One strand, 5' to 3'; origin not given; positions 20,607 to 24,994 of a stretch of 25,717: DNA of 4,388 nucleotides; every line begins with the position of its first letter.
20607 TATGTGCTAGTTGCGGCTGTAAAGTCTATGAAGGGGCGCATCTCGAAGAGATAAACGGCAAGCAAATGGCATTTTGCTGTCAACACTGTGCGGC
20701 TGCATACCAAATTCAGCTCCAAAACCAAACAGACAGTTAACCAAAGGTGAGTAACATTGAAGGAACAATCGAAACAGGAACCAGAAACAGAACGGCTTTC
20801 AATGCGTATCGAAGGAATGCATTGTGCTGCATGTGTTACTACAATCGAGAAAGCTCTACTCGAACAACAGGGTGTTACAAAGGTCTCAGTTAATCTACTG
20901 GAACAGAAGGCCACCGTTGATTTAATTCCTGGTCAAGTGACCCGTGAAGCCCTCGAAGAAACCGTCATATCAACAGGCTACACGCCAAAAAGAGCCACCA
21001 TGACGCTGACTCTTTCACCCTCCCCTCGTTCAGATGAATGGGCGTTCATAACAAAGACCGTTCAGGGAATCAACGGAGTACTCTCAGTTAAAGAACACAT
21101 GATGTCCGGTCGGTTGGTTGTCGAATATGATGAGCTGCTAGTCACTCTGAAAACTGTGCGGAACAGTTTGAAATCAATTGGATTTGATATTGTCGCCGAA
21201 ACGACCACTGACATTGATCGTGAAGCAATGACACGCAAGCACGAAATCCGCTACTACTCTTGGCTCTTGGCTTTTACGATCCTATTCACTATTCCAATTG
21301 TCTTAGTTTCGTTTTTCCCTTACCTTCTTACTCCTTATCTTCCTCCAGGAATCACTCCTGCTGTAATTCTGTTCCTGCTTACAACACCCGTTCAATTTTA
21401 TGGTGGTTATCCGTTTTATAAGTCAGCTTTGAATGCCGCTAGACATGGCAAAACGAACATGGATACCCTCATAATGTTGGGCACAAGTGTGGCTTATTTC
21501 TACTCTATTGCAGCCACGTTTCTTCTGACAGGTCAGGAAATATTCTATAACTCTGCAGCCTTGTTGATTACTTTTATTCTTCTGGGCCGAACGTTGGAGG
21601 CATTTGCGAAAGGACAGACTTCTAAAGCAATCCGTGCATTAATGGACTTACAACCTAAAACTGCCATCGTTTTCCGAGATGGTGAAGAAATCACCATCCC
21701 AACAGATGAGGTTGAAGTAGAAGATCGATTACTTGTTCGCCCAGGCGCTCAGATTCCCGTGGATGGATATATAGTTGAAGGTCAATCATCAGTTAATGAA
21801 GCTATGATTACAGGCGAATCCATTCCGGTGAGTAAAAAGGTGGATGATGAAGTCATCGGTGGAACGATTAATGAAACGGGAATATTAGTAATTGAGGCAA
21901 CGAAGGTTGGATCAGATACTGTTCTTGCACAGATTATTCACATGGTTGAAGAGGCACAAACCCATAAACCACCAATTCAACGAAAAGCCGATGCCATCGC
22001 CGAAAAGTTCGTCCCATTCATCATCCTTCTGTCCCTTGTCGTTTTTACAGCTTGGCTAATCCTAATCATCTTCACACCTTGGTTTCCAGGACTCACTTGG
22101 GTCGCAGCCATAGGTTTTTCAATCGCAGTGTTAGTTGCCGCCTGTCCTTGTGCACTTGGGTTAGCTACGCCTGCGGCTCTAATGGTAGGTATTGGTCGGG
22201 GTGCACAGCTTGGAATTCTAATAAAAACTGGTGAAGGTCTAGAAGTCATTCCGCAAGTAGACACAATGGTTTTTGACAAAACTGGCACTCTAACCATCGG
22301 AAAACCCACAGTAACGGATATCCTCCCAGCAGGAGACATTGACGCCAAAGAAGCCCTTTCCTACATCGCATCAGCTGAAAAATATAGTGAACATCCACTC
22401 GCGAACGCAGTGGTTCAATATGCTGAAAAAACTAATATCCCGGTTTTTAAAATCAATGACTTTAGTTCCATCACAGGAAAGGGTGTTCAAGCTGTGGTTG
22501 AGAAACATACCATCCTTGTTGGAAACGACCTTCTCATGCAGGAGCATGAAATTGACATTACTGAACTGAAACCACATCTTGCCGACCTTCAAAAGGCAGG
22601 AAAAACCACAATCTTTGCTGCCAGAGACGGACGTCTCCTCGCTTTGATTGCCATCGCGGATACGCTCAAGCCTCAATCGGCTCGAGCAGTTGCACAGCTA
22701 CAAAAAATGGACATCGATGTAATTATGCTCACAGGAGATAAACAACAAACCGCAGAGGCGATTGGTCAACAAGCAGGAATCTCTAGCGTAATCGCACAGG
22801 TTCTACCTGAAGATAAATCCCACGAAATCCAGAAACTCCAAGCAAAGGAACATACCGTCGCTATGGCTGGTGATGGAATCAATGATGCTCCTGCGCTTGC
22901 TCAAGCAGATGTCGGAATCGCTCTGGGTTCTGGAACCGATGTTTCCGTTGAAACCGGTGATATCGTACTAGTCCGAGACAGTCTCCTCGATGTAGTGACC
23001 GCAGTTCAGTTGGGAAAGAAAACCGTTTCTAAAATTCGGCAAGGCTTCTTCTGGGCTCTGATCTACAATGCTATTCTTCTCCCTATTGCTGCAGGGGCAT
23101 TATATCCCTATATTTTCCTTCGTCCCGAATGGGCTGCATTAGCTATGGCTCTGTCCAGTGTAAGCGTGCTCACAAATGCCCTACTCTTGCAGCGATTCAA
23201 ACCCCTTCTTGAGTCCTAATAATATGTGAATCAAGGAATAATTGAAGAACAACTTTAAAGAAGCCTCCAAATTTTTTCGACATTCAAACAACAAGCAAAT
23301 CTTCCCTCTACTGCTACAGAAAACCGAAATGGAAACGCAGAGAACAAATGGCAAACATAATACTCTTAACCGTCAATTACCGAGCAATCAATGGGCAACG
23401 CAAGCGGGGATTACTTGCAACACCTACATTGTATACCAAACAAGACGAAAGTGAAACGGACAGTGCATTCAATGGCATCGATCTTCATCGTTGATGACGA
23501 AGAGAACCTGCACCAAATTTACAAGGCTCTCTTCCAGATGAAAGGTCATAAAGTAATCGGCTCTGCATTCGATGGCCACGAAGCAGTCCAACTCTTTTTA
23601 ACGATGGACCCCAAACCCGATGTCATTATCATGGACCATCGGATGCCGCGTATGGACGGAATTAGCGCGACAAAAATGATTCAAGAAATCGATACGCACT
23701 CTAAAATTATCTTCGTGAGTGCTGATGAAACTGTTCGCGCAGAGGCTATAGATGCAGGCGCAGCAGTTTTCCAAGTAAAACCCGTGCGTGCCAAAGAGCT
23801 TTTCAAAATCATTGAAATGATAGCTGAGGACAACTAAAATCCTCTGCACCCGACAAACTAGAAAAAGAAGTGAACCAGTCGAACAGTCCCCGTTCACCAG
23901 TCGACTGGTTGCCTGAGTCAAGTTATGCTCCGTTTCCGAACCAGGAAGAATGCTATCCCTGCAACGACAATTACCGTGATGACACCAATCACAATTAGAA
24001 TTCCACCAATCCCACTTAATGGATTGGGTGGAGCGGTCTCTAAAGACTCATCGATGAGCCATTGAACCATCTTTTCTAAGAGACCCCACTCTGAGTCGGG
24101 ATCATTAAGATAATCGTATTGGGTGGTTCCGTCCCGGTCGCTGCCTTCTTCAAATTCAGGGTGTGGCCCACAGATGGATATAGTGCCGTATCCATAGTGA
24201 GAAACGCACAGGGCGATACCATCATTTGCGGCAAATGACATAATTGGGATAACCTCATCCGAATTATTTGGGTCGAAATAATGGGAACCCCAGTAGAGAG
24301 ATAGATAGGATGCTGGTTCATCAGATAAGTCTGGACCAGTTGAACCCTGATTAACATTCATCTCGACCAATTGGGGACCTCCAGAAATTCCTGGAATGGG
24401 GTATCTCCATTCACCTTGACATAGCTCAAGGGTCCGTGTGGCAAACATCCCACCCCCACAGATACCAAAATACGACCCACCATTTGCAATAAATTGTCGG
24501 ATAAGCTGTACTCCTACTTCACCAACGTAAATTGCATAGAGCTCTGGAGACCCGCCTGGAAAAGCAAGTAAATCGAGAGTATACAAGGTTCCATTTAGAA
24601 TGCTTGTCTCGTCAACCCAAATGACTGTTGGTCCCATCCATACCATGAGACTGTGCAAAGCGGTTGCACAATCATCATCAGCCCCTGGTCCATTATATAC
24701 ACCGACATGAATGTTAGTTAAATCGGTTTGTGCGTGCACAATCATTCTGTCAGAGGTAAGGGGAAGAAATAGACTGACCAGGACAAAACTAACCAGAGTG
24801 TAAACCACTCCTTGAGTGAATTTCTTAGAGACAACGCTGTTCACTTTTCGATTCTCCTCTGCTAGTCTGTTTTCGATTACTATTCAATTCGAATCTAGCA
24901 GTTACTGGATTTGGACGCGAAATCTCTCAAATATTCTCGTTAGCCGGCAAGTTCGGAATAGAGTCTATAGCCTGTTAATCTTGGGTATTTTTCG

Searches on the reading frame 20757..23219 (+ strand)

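Call 16: search_protein_families(library=pfam, proteins=[window:20757-23219:+])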
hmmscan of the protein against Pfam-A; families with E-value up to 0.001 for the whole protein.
window:20757-23219:+ (820 aa): 3 families
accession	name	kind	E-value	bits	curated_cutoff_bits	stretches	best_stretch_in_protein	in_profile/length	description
PF00122.25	E1-E2_ATPase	-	2e-57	194.1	28.1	1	298-484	2-180/181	E1-E2 ATPase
PF00702.32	Hydrolase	-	7.9e-37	128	26.4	1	501-718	1-191/191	haloacid dehalogenase-like hydrolase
PF00403.32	HMA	-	3.1e-22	79.1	24.8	2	16-76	2-62/62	Heavy-metal-associated domain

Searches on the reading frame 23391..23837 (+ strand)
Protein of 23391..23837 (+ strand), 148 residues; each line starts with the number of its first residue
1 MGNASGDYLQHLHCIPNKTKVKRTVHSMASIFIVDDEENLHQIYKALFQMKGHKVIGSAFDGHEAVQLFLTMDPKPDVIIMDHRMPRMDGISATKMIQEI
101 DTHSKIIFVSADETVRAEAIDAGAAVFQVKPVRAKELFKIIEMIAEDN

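Call 16: search_protein_families(library=pfam, proteins=[window:23391-23837:+])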
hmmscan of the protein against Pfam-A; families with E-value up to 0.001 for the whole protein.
window:23391-23837:+ (148 aa): 1 family
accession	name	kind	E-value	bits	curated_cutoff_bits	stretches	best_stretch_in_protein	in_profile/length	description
PF00072.30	Response_reg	-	2.3e-23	82.9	30.2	1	31-141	1-110/111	Response regulator receiver domain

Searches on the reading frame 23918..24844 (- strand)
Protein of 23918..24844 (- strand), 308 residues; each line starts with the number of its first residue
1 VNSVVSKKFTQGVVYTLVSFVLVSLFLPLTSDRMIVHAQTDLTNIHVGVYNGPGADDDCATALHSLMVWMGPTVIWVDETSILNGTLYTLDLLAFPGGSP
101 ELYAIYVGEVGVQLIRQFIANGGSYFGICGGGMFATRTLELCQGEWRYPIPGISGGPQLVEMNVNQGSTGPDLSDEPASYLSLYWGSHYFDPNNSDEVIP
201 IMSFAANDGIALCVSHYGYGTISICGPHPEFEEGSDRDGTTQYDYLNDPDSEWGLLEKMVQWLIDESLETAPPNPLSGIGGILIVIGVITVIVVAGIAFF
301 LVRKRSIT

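Call 16: search_protein_families(library=pfam, proteins=[window:23918-24844:-])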
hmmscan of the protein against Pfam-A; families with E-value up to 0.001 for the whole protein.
window:23918-24844:- (308 aa): 2 families
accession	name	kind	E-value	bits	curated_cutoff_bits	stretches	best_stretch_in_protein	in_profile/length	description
PF09825.15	BPL_N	-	1.2e-15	57.6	24.2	1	46-152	2-121/283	Biotin-protein ligase, N terminal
PF07685.20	GATase_3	-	0.00021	21.4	27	1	86-141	36-94/196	CobB/CobQ-like glutamine amidotransferase domain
